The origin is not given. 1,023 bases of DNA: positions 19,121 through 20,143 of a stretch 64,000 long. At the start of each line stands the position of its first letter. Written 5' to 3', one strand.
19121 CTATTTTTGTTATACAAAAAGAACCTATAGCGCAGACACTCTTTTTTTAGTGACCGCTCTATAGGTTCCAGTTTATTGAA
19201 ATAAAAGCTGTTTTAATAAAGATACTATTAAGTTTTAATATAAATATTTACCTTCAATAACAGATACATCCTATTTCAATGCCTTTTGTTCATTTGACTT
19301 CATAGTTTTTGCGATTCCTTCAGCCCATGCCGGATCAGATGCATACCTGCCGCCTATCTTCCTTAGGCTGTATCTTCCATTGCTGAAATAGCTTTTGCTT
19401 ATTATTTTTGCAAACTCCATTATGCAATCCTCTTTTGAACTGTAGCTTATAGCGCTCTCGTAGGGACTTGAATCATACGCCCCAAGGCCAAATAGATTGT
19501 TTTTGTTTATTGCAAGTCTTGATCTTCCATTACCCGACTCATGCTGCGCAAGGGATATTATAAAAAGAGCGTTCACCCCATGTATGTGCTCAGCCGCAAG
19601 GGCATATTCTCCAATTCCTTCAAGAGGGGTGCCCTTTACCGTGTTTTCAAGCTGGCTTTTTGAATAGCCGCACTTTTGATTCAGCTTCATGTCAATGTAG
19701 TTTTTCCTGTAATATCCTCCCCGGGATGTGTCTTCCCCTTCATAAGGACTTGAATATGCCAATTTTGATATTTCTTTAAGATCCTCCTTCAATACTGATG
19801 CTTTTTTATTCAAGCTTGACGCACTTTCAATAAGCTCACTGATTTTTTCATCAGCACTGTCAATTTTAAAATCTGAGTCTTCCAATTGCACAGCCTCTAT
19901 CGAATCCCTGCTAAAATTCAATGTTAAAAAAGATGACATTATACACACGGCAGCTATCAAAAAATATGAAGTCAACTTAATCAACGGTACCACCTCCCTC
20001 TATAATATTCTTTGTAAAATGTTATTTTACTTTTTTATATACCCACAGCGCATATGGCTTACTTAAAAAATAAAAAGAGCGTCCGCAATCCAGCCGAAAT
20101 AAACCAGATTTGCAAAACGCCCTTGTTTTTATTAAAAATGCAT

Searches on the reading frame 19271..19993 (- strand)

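Call 69: search_protein_families(library=pfam, proteins=[window:19271-19993:-], max_evalue=0.001)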
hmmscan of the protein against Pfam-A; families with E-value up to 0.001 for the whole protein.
window:19271-19993:- (240 aa): 1 family
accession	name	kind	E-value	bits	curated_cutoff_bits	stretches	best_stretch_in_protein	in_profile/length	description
PF01832.25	Glucosaminidase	-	1e-16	62.1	30.2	1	129-235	2-122/123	Mannosyl-glycoprotein endo-beta-N-acetylglucosaminidase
